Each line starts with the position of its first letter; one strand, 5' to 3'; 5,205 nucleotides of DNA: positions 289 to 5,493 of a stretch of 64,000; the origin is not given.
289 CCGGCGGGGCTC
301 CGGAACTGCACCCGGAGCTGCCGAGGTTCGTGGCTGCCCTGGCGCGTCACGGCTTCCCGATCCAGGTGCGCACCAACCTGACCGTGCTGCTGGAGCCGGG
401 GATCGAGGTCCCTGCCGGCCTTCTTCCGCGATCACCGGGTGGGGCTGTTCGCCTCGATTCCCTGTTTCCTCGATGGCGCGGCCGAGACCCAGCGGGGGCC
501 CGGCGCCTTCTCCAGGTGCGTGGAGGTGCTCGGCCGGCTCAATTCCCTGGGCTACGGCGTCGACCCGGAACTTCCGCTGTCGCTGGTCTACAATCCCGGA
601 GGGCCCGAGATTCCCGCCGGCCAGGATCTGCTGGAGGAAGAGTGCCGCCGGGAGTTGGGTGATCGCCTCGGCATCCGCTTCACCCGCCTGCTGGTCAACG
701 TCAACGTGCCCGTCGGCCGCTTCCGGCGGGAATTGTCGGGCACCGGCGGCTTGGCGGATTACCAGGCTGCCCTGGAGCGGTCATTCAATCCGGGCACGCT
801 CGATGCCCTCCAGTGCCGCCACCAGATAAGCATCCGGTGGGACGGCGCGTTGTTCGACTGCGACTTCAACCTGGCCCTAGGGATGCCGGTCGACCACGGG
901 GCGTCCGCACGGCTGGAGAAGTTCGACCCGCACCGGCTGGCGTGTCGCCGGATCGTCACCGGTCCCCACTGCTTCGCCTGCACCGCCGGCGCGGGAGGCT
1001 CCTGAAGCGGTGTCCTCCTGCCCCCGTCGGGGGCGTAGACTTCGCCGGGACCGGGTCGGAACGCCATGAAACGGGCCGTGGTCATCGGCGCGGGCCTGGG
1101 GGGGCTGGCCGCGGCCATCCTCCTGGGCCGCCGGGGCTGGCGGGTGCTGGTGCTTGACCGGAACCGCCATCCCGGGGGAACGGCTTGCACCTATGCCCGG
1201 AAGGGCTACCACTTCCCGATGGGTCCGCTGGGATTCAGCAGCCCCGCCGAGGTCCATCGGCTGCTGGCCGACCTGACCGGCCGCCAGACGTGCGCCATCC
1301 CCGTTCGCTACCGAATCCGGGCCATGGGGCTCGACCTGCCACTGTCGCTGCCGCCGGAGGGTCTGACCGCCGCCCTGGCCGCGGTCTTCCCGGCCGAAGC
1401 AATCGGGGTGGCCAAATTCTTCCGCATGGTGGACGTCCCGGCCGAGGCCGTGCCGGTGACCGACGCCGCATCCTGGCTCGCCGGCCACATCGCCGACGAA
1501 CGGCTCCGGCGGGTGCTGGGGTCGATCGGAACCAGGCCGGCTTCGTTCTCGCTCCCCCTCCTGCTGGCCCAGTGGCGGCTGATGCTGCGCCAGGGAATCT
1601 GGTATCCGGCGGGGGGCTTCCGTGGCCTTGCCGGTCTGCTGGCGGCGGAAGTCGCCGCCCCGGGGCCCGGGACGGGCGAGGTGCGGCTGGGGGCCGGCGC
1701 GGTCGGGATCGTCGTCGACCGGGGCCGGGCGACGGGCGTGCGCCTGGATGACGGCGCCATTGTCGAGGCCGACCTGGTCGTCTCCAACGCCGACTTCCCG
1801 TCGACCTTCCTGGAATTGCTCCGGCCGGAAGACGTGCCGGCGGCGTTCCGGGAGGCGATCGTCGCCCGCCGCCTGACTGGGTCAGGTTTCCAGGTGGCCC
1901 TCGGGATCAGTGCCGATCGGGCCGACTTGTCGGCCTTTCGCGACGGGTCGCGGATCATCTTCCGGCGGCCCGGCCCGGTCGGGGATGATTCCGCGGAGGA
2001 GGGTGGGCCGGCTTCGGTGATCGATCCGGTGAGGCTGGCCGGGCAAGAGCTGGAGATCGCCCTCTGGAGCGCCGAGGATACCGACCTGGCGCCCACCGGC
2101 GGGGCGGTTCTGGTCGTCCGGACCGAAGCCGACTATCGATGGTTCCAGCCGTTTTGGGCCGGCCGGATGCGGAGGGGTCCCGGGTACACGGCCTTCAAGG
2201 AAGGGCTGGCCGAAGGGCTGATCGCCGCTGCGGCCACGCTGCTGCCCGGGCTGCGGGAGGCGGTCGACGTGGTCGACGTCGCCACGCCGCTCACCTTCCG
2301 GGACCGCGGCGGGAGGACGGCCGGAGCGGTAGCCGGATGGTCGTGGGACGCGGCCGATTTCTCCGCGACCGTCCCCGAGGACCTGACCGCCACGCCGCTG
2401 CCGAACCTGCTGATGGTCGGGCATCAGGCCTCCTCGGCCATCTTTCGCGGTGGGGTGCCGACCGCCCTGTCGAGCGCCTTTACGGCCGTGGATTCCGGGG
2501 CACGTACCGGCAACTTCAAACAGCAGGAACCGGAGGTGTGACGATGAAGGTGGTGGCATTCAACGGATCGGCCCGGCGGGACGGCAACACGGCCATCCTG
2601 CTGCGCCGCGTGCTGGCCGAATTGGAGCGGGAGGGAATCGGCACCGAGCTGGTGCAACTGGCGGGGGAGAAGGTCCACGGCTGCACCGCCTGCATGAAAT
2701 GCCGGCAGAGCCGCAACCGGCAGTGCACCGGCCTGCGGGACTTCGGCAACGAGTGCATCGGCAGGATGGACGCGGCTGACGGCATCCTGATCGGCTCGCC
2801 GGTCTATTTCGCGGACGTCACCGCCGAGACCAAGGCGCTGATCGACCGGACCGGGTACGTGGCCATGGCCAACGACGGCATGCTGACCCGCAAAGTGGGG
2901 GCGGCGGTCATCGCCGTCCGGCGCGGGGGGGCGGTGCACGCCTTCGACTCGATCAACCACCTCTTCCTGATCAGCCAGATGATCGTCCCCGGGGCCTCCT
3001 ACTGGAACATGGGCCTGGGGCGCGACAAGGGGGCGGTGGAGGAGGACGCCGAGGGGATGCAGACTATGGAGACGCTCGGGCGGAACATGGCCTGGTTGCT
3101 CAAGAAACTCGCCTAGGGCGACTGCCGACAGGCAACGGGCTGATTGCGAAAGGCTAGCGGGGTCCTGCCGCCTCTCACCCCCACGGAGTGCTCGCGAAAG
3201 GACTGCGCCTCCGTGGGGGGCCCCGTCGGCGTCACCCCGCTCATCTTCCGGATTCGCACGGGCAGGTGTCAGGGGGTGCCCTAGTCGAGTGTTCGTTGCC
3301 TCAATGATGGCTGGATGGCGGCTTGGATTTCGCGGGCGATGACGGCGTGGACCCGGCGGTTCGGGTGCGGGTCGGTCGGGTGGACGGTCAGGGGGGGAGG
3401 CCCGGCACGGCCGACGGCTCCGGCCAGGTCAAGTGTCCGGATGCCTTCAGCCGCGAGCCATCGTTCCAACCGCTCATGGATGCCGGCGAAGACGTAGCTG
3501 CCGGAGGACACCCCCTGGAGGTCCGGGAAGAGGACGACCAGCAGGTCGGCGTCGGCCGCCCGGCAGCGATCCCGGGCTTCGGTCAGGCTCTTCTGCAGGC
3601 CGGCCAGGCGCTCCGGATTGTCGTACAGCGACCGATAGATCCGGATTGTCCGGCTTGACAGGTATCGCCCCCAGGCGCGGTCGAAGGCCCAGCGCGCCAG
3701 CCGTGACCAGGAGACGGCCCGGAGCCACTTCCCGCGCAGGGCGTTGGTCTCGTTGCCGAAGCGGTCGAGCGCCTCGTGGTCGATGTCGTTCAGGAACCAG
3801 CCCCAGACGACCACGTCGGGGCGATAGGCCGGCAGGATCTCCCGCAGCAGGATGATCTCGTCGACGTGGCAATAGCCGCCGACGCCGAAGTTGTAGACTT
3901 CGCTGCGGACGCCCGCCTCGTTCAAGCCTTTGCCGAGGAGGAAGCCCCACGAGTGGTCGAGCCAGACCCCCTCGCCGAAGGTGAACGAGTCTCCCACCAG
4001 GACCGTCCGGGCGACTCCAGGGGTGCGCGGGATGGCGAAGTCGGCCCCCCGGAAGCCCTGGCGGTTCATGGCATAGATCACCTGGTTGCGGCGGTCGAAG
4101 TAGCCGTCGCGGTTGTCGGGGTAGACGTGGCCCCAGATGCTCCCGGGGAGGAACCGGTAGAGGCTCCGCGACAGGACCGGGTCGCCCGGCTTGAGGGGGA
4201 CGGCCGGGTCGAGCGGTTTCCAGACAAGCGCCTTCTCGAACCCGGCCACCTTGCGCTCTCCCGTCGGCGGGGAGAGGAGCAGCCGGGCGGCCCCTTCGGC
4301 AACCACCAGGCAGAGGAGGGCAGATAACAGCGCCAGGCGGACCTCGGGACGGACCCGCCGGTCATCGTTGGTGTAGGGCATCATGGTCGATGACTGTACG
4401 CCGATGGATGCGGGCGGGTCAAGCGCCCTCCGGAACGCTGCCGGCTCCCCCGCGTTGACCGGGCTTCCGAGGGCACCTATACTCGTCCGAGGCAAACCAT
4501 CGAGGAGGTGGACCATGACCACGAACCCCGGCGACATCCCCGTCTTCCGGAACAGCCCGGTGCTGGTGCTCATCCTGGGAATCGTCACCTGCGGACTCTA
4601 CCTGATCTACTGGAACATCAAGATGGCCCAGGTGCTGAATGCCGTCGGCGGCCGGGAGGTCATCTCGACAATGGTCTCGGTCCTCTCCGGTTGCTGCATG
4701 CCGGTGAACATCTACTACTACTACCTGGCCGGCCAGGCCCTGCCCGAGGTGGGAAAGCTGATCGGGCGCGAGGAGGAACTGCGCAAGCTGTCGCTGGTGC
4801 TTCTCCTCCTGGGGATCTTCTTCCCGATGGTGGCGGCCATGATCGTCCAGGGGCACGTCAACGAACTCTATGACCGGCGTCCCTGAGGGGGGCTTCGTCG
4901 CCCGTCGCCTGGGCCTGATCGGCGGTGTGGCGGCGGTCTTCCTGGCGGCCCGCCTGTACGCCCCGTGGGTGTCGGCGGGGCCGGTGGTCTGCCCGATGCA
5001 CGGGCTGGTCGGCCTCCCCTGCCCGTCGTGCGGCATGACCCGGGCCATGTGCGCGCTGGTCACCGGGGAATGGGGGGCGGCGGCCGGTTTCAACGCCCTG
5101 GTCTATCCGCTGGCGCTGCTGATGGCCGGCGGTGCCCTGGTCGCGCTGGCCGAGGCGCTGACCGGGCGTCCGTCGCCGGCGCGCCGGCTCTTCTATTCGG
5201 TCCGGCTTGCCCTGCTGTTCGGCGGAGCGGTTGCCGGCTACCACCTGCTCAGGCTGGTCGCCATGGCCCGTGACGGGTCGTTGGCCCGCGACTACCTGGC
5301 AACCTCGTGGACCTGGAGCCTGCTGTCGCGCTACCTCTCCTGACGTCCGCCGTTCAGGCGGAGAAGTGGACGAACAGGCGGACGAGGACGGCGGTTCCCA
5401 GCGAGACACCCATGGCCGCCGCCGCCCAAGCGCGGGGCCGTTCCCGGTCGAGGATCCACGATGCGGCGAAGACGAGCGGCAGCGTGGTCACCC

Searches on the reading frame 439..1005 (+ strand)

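Call 97: search_protein_families(library=pfam, proteins=[window:439-1005:+], max_evalue=0.001)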
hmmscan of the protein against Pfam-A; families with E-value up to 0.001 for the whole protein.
window:439-1005:+ (188 aa): 1 family
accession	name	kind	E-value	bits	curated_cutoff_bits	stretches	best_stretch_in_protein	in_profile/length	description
PF12345.13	DUF3641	-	5.5e-37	127.2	24.9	1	58-188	1-130/134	Protein of unknown function (DUF3641)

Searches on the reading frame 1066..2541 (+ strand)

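Call 50: search_protein_families(library=pfam, proteins=[L083:4370-6790:-], max_evalue=0.001)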
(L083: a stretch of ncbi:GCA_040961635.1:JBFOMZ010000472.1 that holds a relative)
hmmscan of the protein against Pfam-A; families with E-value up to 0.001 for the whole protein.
L083:4370-6790:- (806 aa): 0 families

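Call 72: search_protein_families(library=ncbifam, proteins=[L083:4370-6790:-], max_evalue=1)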
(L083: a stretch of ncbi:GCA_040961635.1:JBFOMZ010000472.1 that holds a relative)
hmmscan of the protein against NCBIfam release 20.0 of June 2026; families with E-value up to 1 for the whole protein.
L083:4370-6790:- (806 aa): 1 family
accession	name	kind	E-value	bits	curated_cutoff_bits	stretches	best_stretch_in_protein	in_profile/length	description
NF011530.0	PRK14968.1-4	equivalog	0.015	14.6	243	1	305-385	35-113/202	putative methyltransferase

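Call 97: search_protein_families(library=pfam, proteins=[window:1066-2541:+], max_evalue=0.001)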
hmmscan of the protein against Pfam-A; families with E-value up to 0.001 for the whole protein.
window:1066-2541:+ (491 aa): 7 families
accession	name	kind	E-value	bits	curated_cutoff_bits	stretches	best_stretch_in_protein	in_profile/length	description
PF13450.12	NAD_binding_8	-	8.6e-14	52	21.9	1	6-69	1-67/68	NAD(P)-binding Rossmann-like domain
PF01593.30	Amino_oxidase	-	1.1e-12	48.4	19.8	1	11-69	1-60/443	Flavin containing amine oxidoreductase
PF01266.30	DAO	-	1.4e-07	31.8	27.9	1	4-39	2-38/353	FAD dependent oxidoreductase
PF12831.13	FAD_oxidored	-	3.7e-06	26.9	27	1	5-40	3-38/416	FAD dependent oxidoreductase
PF00890.30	FAD_binding_2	-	8.9e-06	25.6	20.4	1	4-40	2-37/414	FAD binding domain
PF07992.20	Pyr_redox_2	-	0.00029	20.8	26.1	1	3-38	2-38/291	Pyridine nucleotide-disulphide oxidoreductase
PF01494.25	FAD_binding_3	-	0.00033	20.4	22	1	4-35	4-35/349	FAD binding domain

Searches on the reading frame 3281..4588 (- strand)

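Call 97: search_protein_families(library=pfam, proteins=[window:3281-4588:-], max_evalue=0.001)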
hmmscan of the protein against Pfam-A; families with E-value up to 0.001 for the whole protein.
window:3281-4588:- (435 aa): 1 family
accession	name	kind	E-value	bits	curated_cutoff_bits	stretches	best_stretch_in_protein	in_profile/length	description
PF13472.12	Lipase_GDSL_2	-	8.2e-12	46.4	32.9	1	198-415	2-177/178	GDSL-like Lipase/Acylhydrolase family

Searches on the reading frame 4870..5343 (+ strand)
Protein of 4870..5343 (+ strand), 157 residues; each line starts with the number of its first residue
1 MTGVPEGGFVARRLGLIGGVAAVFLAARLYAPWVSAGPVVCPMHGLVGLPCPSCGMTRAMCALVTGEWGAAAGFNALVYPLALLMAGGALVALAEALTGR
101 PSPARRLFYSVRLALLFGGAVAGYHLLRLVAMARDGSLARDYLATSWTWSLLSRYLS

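Call 97: search_protein_families(library=pfam, proteins=[window:4870-5343:+], max_evalue=0.001)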
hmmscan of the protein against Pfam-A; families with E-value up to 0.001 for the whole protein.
window:4870-5343:+ (157 aa): 1 family
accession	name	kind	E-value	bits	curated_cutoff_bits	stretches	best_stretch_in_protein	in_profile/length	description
PF10825.13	DUF2752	-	3.8e-15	56.1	27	1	41-86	1-46/49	Protein of unknown function (DUF2752)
